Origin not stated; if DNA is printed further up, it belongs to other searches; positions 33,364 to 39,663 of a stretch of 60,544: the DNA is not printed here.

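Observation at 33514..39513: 1999-aa cytoplasmic giant protein fusing an M48-type metalloprotease motif set to an ABC1/UbiB kinase-like domain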

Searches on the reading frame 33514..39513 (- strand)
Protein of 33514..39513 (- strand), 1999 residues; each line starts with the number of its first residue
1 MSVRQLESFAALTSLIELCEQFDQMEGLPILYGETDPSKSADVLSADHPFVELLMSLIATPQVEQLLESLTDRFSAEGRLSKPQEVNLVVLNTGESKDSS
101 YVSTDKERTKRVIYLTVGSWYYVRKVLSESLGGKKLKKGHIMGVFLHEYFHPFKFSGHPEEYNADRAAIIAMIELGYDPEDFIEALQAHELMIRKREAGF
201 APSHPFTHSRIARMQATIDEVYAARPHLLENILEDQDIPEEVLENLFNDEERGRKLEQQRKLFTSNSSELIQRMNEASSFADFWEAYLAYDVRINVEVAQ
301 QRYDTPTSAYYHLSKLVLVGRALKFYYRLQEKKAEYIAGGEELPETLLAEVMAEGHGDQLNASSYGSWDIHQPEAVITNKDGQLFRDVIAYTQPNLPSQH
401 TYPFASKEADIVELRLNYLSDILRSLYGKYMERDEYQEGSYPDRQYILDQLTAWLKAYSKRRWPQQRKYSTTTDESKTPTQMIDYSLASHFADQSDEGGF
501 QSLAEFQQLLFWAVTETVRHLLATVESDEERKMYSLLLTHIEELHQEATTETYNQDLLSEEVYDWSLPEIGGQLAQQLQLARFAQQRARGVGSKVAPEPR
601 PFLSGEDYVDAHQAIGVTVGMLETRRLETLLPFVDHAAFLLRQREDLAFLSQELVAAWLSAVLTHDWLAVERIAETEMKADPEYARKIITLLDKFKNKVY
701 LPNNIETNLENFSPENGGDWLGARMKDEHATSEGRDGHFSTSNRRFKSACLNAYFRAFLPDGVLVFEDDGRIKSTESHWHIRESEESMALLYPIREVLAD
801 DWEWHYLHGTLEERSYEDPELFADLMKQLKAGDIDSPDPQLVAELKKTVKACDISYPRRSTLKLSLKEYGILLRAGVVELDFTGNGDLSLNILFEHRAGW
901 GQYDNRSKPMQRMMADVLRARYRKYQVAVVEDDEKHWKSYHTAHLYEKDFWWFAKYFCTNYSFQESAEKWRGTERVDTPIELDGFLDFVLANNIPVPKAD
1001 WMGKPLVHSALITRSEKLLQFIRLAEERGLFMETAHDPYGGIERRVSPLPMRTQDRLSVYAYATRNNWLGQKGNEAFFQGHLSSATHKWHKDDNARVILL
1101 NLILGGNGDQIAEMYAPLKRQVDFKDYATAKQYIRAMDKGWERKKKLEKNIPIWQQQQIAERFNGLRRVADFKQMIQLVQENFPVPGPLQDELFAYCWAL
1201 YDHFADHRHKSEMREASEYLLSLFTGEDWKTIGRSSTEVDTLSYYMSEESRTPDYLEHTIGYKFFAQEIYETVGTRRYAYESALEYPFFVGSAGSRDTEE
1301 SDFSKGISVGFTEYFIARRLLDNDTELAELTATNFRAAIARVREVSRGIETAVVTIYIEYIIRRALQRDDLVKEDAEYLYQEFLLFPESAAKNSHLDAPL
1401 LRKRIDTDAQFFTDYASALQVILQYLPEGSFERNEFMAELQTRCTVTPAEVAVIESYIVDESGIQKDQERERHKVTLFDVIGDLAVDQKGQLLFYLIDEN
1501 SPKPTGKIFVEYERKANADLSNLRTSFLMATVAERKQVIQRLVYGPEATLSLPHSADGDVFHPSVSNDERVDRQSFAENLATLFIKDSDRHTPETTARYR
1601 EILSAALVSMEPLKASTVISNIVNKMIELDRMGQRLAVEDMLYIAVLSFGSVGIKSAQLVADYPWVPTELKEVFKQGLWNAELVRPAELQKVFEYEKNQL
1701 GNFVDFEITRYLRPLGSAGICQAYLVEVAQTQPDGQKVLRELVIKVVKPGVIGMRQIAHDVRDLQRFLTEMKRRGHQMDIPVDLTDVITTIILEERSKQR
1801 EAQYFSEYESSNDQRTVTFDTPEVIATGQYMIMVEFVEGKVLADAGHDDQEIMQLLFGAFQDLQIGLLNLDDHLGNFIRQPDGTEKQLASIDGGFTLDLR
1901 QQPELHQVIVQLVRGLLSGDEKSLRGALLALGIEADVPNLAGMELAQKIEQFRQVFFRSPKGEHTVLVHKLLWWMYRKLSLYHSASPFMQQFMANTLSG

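Call 4: search_protein_families(library=pfam, proteins=[window:33514-39513:-], max_evalue=10)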
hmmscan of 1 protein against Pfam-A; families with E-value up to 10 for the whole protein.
window:33514-39513:- (1999 aa): 4 families
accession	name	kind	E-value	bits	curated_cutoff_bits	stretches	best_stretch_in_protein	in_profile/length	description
PF01435.24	Peptidase_M48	-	0.002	18.4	20.3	1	160-216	139-184/186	Peptidase family M48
PF17666.6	DUF5528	-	0.0078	16.6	28.9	1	652-699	82-129/152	Family of unknown function (DUF5528)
PF19802.4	DUF6285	-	0.16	13.1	28.1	1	808-851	40-82/91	Domain of unknown function (DUF6285)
PF20306.3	Sp-DndD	-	2.5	8.8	27.2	1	228-252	5-29/51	Small protein found in certain Dnd DNA modification systems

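Call 5: search_protein_families(library=ncbifam, proteins=[window:33514-39513:-], max_evalue=10)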
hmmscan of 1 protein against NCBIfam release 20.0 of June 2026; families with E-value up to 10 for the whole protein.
window:33514-39513:- (1999 aa): 3 families
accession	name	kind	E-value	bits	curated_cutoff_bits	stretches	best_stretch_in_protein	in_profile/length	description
TIGR01982.1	UbiB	equivalog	4.8e-10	38.6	487.55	1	1685-1960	93-363/436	2-polyprenylphenol 6-hydroxylase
NF007684.0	PRK10359.1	equivalog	0.0078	15.9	248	1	1829-1883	117-172/232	lipopolysaccharide core heptose(II) kinase RfaY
TIGR03764.1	ICE_PFGI_1_parB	hypoth_equivalog_domain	0.047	13.3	143.75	1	174-240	128-189/260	ParB family protein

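Call 10: find_homologous_proteins(query=window:33514-39513:-, max_evalue=0.001)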
Query window:33514-39513:- (1999 aa): 1 proteins with E <= 0.001 among 7817 candidates.
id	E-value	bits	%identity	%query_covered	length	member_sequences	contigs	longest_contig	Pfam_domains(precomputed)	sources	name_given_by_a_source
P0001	0.0e+0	4524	99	100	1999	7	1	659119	-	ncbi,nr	ncbi:hypothetical protein H3C66_01610 [Patescibacteria group bacterium]|nr:hypothetical protein [Pat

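Call 13: find_related_loci(query=window:33514-39513:-, collection=genome_contigs, flank=8000)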
Query window:33514-39513:- (1999 aa) in genome_contigs; peptide patterns used: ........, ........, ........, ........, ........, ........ (x = any residue, [..] = any of these).
18 stretches matched a pattern, but none encodes a relative of the query by tblastn (E <= 1e-3).

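Call 15: list_cluster_members(proteins=[P0001])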
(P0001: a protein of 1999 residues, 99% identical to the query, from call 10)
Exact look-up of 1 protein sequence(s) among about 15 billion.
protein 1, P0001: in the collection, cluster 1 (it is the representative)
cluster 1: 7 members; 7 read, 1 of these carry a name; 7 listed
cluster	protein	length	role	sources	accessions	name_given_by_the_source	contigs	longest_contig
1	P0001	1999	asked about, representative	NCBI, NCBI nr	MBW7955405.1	hypothetical protein H3C66_01610 [Patescibacteria group bacterium] | hypothetical protein [Patescibacteria group bacterium]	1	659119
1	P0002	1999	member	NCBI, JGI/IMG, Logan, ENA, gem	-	-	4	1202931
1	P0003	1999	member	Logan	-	-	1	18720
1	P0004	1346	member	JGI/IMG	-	-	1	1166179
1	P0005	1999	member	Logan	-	-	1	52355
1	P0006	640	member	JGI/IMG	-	-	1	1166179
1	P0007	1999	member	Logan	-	-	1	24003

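Call 19: search_protein_families(library=padloc, proteins=[window:33514-39513:-], max_evalue=1)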
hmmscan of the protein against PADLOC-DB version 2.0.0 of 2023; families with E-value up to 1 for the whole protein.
window:33514-39513:- (1999 aa): 0 families

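Call 21: find_encoding_contigs(protein=P0001, flank=10000, max_places=6)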
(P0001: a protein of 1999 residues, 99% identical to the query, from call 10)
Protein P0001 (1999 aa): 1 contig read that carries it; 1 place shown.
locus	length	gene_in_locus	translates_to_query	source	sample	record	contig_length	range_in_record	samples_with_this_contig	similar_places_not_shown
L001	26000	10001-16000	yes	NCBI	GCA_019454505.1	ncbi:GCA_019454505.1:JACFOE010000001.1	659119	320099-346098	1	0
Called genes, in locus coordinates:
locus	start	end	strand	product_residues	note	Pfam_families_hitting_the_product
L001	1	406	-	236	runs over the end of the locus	-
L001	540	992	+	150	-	PF00293:NUDIX, PF14815:NUDIX_4 (weak)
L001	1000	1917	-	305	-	PF01544:CorA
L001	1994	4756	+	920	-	PF00690:Cation_ATPase_N, PF00122:E1-E2_ATPase, PF13246:Cation_ATPase, PF00702:Hydrolase, PF12710:HAD (weak), PF08282:Hydrolase_3 (faint), PF00689:Cation_ATPase_C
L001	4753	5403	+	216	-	PF12917:YfbR-like, PF13023:HD_3, PF01966:HD (weak)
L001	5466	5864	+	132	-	-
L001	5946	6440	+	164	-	-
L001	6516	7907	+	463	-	PF00206:Lyase_1, PF08328:ASL_C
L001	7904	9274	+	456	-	PF00709:Adenylsucc_synt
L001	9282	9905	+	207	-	PF14681:UPRTase, PF00156:Pribosyltran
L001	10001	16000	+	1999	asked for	-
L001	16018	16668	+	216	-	PF02698:DUF218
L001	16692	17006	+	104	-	PF13560:HTH_31, PF01381:HTH_3, PF12844:HTH_19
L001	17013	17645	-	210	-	PF20582:UPF0758_N, PF04002:RadC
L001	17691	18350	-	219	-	PF09335:VTT_dom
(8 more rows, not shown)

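Call 32: search_protein_families(library=pfam, alignment_id=A1, max_evalue=0.01)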
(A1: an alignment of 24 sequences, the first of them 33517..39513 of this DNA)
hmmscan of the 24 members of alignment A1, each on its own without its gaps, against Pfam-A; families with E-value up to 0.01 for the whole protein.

A. member 1, window:33517-39513:- (1999 aa): 2 families
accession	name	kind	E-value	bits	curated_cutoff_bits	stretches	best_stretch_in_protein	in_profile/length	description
PF01435.24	Peptidase_M48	-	0.002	18.4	20.3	1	160-216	139-184/186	Peptidase family M48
PF17666.6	DUF5528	-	0.0078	16.6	28.9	0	652-699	82-129/152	Family of unknown function (DUF5528)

B. families by the number of members that match (of 24 scanned): 13 families
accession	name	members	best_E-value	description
PF01435.24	Peptidase_M48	22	6.2e-14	Peptidase family M48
PF03109.22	ABC1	20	1.7e-25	ABC1 atypical kinase-like domain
PF01636.29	APH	12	4.5e-06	Phosphotransferase enzyme family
PF00069.31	Pkinase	9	6.3e-06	Protein kinase domain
PF01163.29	RIO1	3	3.4e-06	RIO domain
PF07714.23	PK_Tyr_Ser-Thr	2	0.00019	Protein tyrosine and serine/threonine kinase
PF19974.5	TCAD9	2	0.0021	Ternary complex associated domain 9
PF14247.12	DUF4344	2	0.0022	Putative metallopeptidase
PF06293.20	Kdo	1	2.6e-05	Lipopolysaccharide kinase (Kdo/WaaP) family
PF10026.15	DUF2268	1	0.00026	Predicted Zn-dependent protease (DUF2268)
PF13618.11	Gluconate_2-dh3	1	0.0033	Gluconate 2-dehydrogenase subunit 3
PF17666.6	DUF5528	1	0.0078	Family of unknown function (DUF5528)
PF20252.3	BIG2_C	1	0.0094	BIG2 C-terminal domain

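Call 33: find_homologous_proteins(query=A1, max_evalue=1e-10)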
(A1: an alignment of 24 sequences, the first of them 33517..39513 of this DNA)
Query A1 (24 sequences) (1999 aa, profile of the alignment): 1 proteins with E <= 1e-10 among 8000 candidates.
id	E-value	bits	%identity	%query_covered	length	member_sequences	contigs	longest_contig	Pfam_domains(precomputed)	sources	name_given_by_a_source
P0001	0.0e+0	1220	99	100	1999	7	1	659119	-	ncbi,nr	ncbi:hypothetical protein H3C66_01610 [Patescibacteria group bacterium]|nr:hypothetical protein [Pat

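Call 64: search_solved_structures(query=A1, max_evalue=1)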
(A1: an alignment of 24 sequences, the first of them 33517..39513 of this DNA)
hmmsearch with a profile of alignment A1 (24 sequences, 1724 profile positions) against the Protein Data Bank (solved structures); distinct sequences matched with E-value up to 1: 166 (the best 60 are shown).
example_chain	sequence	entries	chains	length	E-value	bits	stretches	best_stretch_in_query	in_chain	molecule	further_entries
3c37_A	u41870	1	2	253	1.7e-08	35.7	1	150-208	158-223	Peptidase, M48 family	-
5yjz_A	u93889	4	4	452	1.2e-07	32.8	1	1359-1612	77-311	Probable conserved ATP-binding protein ABC transporter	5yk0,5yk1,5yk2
7cy2_A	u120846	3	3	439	7.1e-06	27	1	1445-1612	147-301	ABC1 family protein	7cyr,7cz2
9x4g_B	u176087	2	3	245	0.0002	22.2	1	1512-1614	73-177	non-specific serine/threonine protein kinase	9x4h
6ait_A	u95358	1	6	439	0.00028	21.7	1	148-209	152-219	Beta-barrel assembly-enhancing protease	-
6sar_A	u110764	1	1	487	0.00033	21.5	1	148-208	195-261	Beta-barrel assembly-enhancing protease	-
28jr_F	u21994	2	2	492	0.00034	21.5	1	148-208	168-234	Beta-barrel assembly-enhancing protease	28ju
28jl_F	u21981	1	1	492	0.00034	21.4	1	148-208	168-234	Beta-barrel assembly-enhancing protease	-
28jq_F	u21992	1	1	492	0.00043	21.1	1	148-208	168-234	Beta-barrel assembly-enhancing protease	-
1zyc_A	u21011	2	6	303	0.0031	18.3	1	1545-1615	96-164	Serine/threonine-protein kinase GCN2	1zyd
9tvk_A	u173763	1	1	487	0.0044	17.8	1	1485-1681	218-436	Atypical kinase COQ8B, mitochondrial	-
1zy4_A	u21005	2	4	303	0.009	16.7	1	1573-1615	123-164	Serine/threonine-protein kinase GCN2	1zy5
9cmz_A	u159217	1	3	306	0.011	16.4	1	1579-1625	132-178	Protein kinase 6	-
8u2o_A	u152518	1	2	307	0.011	16.4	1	1579-1625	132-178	Protein kinase 6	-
4b6l_A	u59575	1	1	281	0.015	16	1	1580-1626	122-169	SERINE/THREONINE-PROTEIN KINASE PLK3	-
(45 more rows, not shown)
